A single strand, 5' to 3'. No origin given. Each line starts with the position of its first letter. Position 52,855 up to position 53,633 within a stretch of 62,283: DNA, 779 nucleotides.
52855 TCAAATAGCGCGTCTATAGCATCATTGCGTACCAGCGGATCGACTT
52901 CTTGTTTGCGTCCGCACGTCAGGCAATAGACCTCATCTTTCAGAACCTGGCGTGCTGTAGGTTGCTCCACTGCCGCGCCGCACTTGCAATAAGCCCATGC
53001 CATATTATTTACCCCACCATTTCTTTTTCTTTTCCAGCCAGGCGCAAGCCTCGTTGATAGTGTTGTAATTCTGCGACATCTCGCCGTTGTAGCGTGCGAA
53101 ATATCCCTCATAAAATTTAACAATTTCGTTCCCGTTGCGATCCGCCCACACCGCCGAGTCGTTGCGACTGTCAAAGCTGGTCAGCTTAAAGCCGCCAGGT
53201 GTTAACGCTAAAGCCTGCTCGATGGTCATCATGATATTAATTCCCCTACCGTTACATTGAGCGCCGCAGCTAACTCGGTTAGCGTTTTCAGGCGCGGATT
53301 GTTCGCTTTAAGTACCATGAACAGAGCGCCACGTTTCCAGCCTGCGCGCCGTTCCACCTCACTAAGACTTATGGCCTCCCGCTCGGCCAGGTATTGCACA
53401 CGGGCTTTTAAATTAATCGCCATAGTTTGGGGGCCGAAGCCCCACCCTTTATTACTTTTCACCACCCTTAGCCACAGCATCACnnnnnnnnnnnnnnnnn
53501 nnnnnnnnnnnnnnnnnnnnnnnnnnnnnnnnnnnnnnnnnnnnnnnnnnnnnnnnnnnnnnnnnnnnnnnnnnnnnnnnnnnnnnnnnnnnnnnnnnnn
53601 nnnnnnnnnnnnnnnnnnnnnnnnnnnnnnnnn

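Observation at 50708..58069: Dispersed family of small early proteins sharing an xPxGW ... A(I/M)xWL domain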

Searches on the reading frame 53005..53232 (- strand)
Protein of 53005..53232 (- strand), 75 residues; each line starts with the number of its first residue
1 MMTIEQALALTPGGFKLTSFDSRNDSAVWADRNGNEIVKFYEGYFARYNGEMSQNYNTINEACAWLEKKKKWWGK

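Call 4: search_protein_families(library=pfam, proteins=[window:53005-53232:-], max_evalue=1)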
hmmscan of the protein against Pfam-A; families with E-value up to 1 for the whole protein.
window:53005-53232:- (75 aa): 1 family
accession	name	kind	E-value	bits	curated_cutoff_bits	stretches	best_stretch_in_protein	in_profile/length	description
PF12481.13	DUF3700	-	0.14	12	27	1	11-64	129-181/228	Aluminium induced protein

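Call 5: search_protein_families(library=phrogs, proteins=[window:53005-53232:-], max_evalue=0.01)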
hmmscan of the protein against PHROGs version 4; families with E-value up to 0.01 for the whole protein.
window:53005-53232:- (75 aa): 0 families

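Call 9: find_homologous_proteins(query=window:53005-53232:-, max_evalue=0.01)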
Query window:53005-53232:- (75 aa): 15 proteins with E <= 0.01 among 15 candidates.
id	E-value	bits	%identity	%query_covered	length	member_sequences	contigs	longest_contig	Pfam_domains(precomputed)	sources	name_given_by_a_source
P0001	3.8e-43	163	95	100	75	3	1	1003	-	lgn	-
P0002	1.1e-41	158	93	100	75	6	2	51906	-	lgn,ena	-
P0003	4.2e-38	147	85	100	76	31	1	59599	-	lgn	-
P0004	7.3e-38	146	87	100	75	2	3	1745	-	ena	-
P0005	4.1e-29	118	70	97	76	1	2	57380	-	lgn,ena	-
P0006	6.5e-26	108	68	97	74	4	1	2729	-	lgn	-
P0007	1.3e-25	107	65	100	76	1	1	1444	-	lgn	-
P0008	1.8e-25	106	68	97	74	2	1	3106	-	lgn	-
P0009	4.0e-25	105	65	100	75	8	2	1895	-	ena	-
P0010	7.2e-24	101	63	100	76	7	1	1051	-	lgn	-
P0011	2.3e-23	100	62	97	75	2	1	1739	-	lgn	-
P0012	4.6e-21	92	61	100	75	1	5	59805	-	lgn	-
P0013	8.0e-21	92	57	91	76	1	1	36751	-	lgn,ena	-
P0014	1.4e-19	88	60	100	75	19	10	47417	-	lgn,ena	-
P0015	8.0e-18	82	56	100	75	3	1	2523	-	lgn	-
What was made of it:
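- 53005..53232 (-): Gene D (75 aa), motif TPGGF. The minimal single-domain member and the only one present in every related phage examined. Orthologue of PTXU04 gp69. 15 homologues (call 9).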

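Call 11: find_related_loci(query=A1, collection=viral_contigs, flank=10000)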
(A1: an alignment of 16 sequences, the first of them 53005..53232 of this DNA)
Query A1 (75 aa) in viral_contigs; peptide patterns used: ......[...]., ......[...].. (x = any residue, [..] = any of these).
24 stretches matched a pattern; 1 encode a relative of the query (tblastn E <= 1e-3); 1 distinct loci.
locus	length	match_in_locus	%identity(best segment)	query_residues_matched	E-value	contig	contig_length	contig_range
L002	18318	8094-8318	61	1-75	1e-26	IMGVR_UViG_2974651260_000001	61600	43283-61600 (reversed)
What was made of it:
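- Tried and rejected: The IMG/VR scan with the D profile returned a single 61,600-bp contig, the same length as the PTXU04 genome and probably that phage (call 11).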

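Call 12: find_encoding_contigs(protein=P0012, flank=10000, max_places=5)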
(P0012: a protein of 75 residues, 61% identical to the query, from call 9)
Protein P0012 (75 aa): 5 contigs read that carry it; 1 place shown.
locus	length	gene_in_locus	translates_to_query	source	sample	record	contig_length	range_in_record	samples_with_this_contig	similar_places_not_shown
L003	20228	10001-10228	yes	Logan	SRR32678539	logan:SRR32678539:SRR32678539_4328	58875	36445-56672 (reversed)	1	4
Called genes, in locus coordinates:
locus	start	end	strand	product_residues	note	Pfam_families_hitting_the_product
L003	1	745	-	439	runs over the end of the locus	-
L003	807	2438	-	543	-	-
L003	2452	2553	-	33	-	-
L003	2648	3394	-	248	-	-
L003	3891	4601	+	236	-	-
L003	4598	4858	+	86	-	-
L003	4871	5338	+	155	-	-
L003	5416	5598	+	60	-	PF24196:DUF7421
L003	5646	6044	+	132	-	-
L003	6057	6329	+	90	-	-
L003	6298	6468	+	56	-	-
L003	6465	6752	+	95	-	-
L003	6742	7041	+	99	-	-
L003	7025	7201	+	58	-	-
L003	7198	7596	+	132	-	-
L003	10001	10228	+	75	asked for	-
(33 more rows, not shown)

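Call 13: find_encoding_contigs(protein=P0014, flank=10000, max_places=6)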
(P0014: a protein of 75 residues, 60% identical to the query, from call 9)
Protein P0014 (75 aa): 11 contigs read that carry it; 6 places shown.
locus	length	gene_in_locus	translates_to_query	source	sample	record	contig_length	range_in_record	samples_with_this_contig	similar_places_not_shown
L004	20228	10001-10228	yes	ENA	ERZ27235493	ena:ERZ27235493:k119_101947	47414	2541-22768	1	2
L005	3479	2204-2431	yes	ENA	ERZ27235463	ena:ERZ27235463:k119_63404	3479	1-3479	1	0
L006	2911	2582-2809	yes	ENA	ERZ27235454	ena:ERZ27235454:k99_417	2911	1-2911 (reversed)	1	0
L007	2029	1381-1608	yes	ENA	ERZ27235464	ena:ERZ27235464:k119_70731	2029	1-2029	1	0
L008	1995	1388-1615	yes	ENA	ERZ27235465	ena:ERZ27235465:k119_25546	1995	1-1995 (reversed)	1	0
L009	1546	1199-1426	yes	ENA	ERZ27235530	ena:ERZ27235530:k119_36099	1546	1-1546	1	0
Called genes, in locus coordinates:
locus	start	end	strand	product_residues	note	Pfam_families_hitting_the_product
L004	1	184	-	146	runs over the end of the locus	-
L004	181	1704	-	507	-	-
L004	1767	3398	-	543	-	-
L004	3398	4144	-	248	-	-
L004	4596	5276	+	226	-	-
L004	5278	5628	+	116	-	-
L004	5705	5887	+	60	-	PF24196:DUF7421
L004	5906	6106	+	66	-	-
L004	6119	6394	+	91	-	-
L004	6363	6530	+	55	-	-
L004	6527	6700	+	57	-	-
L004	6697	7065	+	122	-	-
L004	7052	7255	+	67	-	-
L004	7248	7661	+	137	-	-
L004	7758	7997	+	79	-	-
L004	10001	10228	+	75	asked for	-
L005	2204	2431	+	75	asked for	-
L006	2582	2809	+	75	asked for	-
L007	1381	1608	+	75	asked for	-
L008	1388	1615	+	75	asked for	-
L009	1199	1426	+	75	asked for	-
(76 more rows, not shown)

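Call 14: find_encoding_contigs(protein=P0005, flank=10000, max_places=3)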
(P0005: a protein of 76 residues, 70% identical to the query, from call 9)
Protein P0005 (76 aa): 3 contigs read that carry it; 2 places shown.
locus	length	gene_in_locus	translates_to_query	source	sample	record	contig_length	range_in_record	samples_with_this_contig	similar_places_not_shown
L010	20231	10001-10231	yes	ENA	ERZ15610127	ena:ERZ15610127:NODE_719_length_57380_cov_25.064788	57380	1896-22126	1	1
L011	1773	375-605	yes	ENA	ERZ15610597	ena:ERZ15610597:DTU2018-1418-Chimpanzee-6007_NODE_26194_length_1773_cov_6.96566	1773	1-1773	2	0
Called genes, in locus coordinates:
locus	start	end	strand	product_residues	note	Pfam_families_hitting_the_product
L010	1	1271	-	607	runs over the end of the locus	-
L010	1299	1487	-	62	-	-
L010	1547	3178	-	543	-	-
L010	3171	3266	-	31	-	-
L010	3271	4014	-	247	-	-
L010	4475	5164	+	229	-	-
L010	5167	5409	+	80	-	-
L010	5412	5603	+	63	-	-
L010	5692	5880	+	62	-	PF24196:DUF7421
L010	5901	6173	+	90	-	-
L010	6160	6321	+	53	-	-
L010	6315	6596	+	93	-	-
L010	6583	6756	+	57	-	-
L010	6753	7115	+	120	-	-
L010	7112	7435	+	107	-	-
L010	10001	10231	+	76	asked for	-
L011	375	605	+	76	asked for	-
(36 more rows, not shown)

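Call 15: find_encoding_contigs(protein=P0013, flank=10000, max_places=2)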
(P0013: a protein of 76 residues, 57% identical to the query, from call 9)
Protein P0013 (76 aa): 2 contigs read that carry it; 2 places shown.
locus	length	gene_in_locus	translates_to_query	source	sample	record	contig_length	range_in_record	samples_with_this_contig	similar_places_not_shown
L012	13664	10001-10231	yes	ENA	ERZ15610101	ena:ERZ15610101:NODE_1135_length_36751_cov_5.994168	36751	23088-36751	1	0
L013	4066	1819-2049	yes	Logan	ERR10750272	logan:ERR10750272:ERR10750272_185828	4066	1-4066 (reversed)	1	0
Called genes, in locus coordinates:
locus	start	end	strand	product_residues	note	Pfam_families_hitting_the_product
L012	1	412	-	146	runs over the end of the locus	-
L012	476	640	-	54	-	-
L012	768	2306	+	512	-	PF05265:DUF723 (faint), PF14311:DUF4379 (weak), PF18741:MTES_1575 (weak)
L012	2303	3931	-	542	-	-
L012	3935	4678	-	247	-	-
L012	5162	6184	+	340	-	-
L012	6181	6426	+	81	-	-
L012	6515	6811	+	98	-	-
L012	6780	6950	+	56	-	-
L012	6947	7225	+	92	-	-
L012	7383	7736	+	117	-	-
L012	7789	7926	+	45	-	-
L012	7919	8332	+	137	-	-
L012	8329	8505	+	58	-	-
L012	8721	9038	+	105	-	-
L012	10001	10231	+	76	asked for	-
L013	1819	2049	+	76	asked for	-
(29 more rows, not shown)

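Call 16: find_encoding_contigs(protein=P0003, flank=10000, max_places=2)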
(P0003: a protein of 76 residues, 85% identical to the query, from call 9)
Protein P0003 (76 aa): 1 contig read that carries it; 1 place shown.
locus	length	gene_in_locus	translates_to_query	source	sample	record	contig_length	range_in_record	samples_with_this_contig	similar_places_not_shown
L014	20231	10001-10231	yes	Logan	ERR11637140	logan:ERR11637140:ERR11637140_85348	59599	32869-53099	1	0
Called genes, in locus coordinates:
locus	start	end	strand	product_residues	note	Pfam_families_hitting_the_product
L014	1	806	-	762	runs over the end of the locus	-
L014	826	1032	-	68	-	-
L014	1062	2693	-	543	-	-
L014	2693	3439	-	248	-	-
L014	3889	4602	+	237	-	-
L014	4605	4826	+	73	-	-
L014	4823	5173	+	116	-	-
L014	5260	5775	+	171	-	-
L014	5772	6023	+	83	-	-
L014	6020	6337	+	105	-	-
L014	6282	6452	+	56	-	-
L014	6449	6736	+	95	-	-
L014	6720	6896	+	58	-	-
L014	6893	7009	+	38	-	-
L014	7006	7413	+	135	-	-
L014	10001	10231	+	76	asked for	-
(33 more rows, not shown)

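Call 34: search_solved_structures(query=A4, max_evalue=10)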
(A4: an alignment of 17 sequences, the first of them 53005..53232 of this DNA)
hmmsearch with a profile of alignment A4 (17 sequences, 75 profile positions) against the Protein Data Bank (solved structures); distinct sequences matched with E-value up to 10: 4.
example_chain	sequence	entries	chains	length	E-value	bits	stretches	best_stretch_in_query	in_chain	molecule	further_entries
6xi3_AAA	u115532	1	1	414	1.2e-06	32.3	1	26-62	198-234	Large adhesion protein (Lap) involved in biofilm formation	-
2isq_A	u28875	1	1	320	1.2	13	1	5-40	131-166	Cysteine synthase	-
1z7w_A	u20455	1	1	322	1.2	13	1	5-40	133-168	Cysteine synthase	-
1z7y_A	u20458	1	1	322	1.2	13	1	5-40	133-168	Cysteine synthase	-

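Call 40: search_solved_structures(query=A4, max_evalue=0.01, show_alignments=1)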
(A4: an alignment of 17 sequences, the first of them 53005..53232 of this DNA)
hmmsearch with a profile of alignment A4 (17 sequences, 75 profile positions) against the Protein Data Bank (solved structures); distinct sequences matched with E-value up to 0.01: 1.
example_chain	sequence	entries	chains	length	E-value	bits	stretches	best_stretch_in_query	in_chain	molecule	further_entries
6xi3_AAA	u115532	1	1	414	1.2e-06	32.3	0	26-62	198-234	Large adhesion protein (Lap) involved in biofilm formation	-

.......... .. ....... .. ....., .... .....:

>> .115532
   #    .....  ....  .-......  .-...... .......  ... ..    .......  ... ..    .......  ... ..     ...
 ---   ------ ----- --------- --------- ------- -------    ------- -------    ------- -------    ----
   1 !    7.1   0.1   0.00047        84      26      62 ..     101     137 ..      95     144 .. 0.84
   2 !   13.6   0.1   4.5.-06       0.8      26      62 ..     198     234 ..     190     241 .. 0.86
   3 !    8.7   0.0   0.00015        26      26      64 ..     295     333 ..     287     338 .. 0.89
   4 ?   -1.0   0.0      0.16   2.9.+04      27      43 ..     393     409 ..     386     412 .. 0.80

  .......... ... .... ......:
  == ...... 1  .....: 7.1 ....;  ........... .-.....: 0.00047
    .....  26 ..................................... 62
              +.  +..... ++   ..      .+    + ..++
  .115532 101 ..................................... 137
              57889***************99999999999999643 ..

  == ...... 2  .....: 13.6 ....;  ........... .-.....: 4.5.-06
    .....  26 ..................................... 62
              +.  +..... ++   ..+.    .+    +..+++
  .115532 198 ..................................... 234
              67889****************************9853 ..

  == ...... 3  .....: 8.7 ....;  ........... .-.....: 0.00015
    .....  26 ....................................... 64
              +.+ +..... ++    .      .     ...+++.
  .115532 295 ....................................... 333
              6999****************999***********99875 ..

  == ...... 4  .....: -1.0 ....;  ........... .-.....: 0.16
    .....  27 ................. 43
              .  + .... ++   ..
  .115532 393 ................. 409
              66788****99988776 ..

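Call 41: predict_structure(alignment_id=A4)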
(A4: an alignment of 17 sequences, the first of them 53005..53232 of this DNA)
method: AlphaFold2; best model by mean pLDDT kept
length: 75 residues; sequences in the alignment: 17
mean_pLDDT: 92.6   pTM: 0.81
mean pLDDT of the five models: 92.6, 92.1, 92.0, 91.4, 91.4
residues with pLDDT >= 90: 63; 70-90: 8; 50-70: 3; < 50: 1
segments of 3 or more residues with pLDDT < 50: none
pLDDT, mean of each block of 10 residues (from residue 1): 95 97 95 95 92 96 94 63
secondary structure, 60 per line:
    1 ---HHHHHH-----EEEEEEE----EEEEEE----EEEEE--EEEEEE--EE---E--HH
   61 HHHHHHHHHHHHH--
elements in order: H4-9 E15-21 E26-31 E36-40 E43-48 H59-73
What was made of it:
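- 53005..53232 (-): Helix aa 4-9, strands aa 15-21, 26-31, 36-40 and 43-48, helix aa 59-73 (call 41).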

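Call 43: fold_search(model_id=the predicted structure, library=viral)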
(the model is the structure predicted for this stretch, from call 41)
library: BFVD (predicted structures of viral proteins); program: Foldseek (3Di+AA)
matches with E <= 10: 994; with E <= 0.001: 1
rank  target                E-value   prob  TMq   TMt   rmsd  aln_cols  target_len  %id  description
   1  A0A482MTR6            9.4e-08  1.00  0.98  0.98   0.7        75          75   61  Uncharacterized protein [Escherichia phage PTXU04]
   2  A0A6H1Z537            5.2e-02  0.98  0.43  0.52   3.5        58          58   19  (no name in the UniProt tables at hand)
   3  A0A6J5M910            1.1e-01  0.57  0.31  0.14  12.0        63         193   16  Uncharacterized protein [uncultured Caudovirales phage]
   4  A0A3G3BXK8            1.2e-01  0.54  0.35  0.32   8.5        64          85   20  (no name in the UniProt tables at hand)
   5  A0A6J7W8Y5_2          2.4e-01  0.98  0.61  0.05   8.2        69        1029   14  Large polyvalent protein associated domain-containing protein [uncultured Caudovirales phage]
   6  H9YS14                2.4e-01  0.84  0.47  0.37   4.3        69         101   16  (no name in the UniProt tables at hand)
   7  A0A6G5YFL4            2.6e-01  0.41  0.36  0.26   5.2        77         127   19  (no name in the UniProt tables at hand)
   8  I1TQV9                2.7e-01  0.85  0.48  0.12   4.3        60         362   18  (no name in the UniProt tables at hand)
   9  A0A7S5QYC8            2.7e-01  0.33  0.30  0.22  11.8        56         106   14  (no name in the UniProt tables at hand)
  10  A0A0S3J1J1            2.7e-01  0.14  0.21  0.05  12.3        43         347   19  Uncharacterized protein [Anticarsia gemmatalis multiple nucleopolyhedrovirus]
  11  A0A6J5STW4            2.9e-01  0.87  0.50  0.27   5.7        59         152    3  Uncharacterized protein [uncultured Caudovirales phage]
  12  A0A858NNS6            3.3e-01  0.47  0.38  0.35  11.8        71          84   15  (no name in the UniProt tables at hand)
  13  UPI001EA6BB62         3.3e-01  0.33  0.35  0.20   6.3        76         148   20  (no name look-up for this kind of identifier)
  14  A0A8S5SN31            3.5e-01  0.66  0.40  0.07   4.3        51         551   18  Uncharacterized protein [Siphoviridae sp. ctj912]
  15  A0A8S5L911            3.5e-01  0.63  0.47  0.44  11.0        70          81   23  Pterin 4 alpha carbinolamine dehydratase [Siphoviridae sp. ct4T77]
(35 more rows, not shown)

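Call 77: search_protein_families(library=ncbifam, proteins=[window:53005-53232:-], max_evalue=1)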
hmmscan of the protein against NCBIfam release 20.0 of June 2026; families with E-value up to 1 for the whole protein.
window:53005-53232:- (75 aa): 0 families

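Call 78: search_protein_families(library=padloc, proteins=[window:53005-53232:-], max_evalue=1)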
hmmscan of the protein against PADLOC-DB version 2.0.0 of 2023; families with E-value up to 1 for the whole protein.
window:53005-53232:- (75 aa): 0 families

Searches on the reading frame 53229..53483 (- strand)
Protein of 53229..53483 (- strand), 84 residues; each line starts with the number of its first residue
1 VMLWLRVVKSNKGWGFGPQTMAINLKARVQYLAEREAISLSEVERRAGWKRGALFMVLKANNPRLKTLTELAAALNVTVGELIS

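Call 81: search_protein_families(library=pfam, proteins=[window:53229-53483:-], max_evalue=0.01)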
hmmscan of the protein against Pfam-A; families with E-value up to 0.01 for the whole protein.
window:53229-53483:- (84 aa): 2 families
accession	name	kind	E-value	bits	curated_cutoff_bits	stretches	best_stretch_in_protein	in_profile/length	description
PF01381.28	HTH_3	-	5.1e-05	23.7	23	1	37-82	9-55/55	Helix-turn-helix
PF13443.12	HTH_26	-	8.6e-05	23.1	22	1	31-83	5-58/63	Cro/C1-type HTH DNA-binding domain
